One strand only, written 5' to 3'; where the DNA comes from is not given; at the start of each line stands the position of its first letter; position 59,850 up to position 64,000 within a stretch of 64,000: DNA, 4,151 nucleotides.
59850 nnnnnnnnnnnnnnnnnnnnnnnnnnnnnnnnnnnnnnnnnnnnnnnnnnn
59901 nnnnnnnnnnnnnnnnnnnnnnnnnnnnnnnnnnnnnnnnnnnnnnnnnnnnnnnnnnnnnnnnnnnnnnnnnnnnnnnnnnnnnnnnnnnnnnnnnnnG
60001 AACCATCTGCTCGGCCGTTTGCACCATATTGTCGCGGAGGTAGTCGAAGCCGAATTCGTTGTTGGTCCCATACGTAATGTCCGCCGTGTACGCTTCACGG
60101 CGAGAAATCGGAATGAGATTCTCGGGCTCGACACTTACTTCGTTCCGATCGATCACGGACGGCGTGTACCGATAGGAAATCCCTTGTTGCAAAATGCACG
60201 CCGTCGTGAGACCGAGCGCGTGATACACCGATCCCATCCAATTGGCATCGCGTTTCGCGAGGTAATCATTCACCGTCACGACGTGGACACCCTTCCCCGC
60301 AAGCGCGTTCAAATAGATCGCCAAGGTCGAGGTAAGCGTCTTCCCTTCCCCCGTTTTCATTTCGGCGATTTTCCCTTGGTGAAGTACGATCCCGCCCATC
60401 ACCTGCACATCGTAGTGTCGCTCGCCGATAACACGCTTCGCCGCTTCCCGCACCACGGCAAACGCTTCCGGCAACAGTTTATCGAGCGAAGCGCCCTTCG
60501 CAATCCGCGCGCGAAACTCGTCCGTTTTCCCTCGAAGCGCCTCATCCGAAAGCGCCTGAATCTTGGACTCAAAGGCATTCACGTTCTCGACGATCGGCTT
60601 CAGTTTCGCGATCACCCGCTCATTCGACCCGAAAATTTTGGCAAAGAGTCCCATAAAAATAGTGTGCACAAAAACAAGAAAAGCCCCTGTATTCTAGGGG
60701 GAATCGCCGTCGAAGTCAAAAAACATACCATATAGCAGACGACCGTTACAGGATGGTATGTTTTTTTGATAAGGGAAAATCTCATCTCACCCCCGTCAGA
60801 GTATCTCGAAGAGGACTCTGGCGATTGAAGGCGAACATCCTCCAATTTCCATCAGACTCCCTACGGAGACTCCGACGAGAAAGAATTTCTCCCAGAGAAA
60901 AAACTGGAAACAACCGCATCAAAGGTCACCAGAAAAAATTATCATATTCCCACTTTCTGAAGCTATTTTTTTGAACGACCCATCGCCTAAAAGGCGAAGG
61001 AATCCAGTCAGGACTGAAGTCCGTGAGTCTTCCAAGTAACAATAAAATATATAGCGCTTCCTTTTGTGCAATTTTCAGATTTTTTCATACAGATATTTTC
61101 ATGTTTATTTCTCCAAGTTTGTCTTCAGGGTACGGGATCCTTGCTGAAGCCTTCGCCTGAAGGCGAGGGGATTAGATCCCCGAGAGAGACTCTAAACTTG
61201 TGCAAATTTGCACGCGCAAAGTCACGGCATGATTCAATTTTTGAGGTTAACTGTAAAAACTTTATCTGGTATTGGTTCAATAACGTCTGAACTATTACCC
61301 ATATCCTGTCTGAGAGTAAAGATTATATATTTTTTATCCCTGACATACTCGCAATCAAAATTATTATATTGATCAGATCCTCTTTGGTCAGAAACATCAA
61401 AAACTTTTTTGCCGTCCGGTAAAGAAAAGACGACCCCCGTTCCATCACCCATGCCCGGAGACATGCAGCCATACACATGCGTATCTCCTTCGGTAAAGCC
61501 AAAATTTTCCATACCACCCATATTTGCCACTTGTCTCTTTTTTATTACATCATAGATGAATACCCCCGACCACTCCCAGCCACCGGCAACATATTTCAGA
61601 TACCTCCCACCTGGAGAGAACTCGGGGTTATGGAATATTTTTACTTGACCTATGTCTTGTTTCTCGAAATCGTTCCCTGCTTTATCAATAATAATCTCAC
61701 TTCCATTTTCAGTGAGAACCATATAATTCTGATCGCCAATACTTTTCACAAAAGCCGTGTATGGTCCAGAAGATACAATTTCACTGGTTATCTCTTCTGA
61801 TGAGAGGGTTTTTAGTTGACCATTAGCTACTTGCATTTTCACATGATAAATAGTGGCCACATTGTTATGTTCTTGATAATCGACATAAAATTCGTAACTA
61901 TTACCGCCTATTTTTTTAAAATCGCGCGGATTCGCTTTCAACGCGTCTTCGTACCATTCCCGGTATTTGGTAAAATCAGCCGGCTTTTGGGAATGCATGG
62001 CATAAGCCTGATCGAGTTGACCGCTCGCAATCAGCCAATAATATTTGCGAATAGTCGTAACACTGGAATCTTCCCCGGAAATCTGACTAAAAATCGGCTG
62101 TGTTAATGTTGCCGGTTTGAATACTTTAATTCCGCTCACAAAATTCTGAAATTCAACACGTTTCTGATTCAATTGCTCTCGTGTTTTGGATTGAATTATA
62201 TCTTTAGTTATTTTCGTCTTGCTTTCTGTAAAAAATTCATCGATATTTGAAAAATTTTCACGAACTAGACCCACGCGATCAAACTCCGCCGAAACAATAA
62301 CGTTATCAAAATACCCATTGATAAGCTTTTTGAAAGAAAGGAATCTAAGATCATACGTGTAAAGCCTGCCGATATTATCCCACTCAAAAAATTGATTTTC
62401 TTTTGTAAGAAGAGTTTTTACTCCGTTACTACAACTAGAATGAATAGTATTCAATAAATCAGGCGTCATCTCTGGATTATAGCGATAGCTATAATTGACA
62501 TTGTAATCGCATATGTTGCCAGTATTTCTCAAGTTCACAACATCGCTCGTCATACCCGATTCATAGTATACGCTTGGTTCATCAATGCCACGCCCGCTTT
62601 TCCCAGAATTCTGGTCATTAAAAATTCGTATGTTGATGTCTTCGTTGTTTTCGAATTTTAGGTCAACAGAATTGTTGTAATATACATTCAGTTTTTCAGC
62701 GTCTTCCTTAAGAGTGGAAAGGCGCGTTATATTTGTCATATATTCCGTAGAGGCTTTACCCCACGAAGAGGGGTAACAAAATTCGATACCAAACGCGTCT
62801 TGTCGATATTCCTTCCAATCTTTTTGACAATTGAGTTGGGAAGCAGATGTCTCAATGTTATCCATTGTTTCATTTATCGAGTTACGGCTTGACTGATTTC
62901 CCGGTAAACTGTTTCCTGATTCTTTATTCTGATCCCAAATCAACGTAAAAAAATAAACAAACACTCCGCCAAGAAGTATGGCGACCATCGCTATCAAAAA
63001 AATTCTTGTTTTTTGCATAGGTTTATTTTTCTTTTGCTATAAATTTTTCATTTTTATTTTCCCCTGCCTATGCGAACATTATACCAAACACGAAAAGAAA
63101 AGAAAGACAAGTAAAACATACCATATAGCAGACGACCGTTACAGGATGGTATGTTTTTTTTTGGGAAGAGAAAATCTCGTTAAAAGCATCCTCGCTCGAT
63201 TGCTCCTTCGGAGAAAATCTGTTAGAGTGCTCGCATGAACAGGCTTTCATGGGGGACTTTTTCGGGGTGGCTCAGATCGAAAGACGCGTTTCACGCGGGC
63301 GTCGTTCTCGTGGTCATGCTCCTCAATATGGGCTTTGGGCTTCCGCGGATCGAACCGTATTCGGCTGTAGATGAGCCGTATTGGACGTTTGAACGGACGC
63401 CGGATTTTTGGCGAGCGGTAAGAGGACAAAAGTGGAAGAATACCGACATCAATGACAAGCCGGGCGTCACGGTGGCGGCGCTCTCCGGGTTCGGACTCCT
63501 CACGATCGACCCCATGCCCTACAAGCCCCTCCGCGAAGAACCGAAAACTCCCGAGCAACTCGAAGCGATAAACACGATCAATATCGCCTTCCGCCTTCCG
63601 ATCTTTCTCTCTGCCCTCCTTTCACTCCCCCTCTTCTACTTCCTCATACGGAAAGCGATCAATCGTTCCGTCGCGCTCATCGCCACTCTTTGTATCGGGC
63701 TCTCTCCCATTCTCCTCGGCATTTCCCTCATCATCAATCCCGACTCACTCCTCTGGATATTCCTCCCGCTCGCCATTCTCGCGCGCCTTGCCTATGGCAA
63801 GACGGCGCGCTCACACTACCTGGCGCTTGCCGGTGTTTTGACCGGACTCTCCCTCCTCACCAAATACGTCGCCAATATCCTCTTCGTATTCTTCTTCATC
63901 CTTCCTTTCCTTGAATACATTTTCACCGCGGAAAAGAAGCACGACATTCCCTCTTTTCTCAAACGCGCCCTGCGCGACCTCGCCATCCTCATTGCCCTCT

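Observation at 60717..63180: AT-rich islet encoding a 594-aa membrane-anchored surface protein, bracketed by two copies of a 50-bp hairpin-containing direct repeat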

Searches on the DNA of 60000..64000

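Call 8: search_rna_families(source=window, start=60000, end=64000, threshold=evalue, max_evalue=1)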
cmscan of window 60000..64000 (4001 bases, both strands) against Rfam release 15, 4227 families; matches with E-value up to 1: 1.
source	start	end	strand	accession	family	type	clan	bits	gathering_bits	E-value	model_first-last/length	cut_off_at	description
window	63024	63162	+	RF01859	Phe_leader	Cis-reg; leader;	-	25.4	55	0.39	1-125/125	no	Phenylalanine leader peptide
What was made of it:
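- Tried and rejected: I rejected it (call 8).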
